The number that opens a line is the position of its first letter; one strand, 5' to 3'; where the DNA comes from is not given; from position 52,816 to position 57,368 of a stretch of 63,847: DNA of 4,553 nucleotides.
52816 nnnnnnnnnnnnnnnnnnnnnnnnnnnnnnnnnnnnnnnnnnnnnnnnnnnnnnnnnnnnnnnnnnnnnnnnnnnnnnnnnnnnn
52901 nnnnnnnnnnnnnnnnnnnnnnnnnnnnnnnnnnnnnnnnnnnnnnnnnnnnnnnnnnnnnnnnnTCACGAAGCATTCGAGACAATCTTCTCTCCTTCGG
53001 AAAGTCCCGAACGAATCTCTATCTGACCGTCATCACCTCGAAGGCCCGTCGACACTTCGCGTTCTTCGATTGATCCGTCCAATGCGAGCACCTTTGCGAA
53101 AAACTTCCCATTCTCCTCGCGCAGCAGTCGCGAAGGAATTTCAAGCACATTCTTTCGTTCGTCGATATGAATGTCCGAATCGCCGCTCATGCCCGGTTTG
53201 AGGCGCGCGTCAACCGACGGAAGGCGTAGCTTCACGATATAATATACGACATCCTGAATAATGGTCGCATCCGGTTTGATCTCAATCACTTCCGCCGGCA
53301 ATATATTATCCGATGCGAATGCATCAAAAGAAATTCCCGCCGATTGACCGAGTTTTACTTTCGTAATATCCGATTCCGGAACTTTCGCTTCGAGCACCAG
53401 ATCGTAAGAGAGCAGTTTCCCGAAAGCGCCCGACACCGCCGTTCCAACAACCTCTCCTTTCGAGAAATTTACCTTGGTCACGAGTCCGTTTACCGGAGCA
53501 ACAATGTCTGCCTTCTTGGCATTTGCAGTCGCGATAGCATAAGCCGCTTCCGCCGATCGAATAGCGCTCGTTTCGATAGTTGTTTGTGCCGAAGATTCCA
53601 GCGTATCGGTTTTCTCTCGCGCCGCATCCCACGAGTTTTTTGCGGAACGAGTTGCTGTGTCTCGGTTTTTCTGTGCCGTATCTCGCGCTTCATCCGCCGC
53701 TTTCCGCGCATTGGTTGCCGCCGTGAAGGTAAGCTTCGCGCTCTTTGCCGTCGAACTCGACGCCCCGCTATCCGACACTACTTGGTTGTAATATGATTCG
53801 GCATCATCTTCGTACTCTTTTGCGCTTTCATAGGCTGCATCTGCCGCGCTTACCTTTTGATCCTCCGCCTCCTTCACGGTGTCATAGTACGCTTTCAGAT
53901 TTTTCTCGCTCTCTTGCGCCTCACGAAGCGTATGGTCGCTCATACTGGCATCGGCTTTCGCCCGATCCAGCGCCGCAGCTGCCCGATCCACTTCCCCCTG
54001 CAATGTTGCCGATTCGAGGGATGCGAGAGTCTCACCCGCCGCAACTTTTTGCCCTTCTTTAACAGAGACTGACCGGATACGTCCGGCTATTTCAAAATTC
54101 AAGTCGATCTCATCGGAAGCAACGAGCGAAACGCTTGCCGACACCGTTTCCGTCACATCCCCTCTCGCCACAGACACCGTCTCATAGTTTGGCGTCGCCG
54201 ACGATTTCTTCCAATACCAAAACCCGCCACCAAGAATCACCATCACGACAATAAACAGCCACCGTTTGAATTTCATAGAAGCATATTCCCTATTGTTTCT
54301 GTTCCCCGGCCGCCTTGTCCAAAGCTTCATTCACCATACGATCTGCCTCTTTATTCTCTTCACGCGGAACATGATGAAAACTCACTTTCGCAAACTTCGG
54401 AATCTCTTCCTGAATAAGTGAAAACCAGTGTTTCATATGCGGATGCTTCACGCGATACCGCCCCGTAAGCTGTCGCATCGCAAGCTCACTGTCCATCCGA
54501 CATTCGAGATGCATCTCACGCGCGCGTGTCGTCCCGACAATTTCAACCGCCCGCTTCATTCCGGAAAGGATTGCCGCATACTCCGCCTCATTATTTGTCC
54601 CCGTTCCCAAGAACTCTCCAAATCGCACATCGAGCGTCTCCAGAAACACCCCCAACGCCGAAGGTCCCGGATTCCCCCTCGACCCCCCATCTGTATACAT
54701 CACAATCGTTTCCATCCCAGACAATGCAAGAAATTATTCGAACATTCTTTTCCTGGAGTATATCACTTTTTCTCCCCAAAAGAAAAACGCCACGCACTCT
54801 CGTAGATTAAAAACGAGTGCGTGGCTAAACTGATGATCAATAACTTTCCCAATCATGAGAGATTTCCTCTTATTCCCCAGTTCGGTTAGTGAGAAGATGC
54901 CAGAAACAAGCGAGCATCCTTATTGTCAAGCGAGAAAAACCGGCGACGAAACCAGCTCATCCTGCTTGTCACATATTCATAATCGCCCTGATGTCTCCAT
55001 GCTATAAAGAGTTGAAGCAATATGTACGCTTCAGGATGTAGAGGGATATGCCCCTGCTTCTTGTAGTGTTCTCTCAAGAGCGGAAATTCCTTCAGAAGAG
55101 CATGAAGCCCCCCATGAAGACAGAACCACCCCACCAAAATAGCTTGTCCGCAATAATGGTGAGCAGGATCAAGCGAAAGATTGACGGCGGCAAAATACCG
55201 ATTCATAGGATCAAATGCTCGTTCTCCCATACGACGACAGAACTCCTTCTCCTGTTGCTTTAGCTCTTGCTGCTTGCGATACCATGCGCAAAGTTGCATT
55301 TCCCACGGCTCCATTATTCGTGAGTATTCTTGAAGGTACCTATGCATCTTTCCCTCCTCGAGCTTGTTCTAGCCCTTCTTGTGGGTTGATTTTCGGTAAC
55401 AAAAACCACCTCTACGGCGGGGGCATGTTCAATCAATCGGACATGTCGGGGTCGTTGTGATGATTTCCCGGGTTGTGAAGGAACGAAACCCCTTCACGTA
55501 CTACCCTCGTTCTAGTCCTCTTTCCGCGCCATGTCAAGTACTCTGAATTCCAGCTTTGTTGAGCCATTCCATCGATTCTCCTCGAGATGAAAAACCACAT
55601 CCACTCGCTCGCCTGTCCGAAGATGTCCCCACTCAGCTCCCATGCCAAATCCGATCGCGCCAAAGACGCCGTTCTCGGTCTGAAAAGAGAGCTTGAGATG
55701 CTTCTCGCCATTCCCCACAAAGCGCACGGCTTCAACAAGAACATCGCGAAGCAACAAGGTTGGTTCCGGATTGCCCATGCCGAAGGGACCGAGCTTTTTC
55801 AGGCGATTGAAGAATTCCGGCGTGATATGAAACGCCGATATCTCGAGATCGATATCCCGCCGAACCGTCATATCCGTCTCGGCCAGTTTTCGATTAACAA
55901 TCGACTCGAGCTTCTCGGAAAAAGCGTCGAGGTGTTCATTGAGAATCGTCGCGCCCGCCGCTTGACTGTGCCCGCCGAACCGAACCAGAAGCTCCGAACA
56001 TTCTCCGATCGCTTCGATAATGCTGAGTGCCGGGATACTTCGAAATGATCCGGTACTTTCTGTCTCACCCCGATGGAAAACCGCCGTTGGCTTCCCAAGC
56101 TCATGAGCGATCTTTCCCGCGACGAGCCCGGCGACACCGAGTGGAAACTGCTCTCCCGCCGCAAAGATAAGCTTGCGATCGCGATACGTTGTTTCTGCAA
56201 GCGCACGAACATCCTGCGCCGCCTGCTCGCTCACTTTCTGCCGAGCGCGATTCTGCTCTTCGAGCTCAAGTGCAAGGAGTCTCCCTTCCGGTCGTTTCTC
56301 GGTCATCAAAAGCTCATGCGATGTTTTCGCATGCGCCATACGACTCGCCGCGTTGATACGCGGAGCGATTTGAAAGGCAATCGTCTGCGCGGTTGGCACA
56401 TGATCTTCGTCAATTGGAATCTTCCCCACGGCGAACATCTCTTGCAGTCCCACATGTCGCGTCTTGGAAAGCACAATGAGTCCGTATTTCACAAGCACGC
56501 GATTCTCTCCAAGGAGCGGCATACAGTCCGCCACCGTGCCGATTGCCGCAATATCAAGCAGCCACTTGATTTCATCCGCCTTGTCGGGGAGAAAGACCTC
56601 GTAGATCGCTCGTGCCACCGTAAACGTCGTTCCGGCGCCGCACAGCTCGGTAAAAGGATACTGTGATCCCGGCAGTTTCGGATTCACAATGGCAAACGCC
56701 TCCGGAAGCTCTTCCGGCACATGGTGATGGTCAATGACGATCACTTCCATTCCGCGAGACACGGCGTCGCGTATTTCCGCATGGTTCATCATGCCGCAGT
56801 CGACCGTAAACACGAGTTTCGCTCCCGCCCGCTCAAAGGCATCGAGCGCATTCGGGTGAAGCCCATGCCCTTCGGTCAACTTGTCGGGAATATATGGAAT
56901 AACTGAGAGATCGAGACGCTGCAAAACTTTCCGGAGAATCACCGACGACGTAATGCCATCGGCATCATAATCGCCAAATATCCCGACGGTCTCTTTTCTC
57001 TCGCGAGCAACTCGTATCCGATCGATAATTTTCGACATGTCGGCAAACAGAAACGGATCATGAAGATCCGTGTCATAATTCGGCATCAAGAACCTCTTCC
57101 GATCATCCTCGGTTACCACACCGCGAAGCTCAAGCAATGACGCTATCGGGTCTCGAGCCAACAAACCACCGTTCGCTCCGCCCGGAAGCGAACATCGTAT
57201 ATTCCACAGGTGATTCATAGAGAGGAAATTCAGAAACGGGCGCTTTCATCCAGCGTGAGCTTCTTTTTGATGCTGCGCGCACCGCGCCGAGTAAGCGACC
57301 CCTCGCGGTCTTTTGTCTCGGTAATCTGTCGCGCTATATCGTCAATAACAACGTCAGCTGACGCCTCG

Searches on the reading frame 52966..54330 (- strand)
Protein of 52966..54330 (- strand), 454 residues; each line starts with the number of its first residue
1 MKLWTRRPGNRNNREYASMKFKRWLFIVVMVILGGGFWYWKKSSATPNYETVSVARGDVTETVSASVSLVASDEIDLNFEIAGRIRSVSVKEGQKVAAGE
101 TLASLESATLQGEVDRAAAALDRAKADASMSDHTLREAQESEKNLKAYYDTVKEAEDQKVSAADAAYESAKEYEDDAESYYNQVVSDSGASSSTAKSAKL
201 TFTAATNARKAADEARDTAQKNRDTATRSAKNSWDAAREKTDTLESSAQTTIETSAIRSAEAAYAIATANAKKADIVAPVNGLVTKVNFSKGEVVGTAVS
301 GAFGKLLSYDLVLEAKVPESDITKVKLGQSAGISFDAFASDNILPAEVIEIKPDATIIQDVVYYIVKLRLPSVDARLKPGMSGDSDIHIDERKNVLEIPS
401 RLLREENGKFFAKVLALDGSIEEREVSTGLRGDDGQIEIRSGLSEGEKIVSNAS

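Call 16: search_protein_families(library=pfam, proteins=[window:52966-54330:-], max_evalue=0.001)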
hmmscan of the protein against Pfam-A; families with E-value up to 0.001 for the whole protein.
window:52966-54330:- (454 aa): 5 families
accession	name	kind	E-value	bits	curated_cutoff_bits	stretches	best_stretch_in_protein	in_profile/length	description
PF16576.10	HlyD_D23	-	6.9e-13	48.8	30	2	229-381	77-212/214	Barrel-sandwich domain of CusB or HlyD membrane-fusion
PF13437.12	HlyD_3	-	7.2e-11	43.2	22.2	1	276-380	2-106/106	HlyD family secretion protein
PF13533.13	Biotin_lipoyl_2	-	2.3e-07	30.9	29.8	1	80-106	6-32/32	Biotin-lipoyl like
PF00364.28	Biotin_lipoyl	-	0.0002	21.6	22.1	0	79-104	47-72/73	Biotin-requiring enzyme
PF01551.29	Peptidase_M23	-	0.00076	20.1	28.7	0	51-108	16-75/96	Peptidase family M23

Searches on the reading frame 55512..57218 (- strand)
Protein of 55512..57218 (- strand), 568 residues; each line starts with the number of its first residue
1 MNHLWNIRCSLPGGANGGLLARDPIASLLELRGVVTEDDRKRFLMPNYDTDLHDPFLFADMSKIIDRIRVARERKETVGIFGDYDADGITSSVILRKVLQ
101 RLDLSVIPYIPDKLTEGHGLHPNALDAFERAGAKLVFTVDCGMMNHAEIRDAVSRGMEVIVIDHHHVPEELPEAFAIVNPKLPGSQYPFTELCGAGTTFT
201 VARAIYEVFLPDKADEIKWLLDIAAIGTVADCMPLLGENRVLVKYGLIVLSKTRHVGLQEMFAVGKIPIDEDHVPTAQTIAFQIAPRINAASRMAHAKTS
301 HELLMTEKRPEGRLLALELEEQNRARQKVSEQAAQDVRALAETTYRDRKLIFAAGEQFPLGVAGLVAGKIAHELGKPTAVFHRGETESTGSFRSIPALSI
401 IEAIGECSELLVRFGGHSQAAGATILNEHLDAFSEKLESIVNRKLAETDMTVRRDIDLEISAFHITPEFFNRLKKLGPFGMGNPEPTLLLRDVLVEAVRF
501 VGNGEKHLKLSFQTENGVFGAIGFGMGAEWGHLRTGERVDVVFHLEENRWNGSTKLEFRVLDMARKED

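Call 16: search_protein_families(library=pfam, proteins=[window:55512-57218:-], max_evalue=0.001)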
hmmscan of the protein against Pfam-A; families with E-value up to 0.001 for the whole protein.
window:55512-57218:- (568 aa): 3 families
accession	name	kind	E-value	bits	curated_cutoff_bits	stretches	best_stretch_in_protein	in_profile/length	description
PF17768.7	RecJ_OB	-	4.2e-30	104.4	27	1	456-562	1-107/107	RecJ OB domain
PF01368.27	DHH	-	6.5e-22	78.6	28.1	1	78-228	2-125/125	DHH family, N-terminal domain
PF02272.25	DHHA1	-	6.1e-09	36.7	25.9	1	350-442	4-101/102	DHHA1 domain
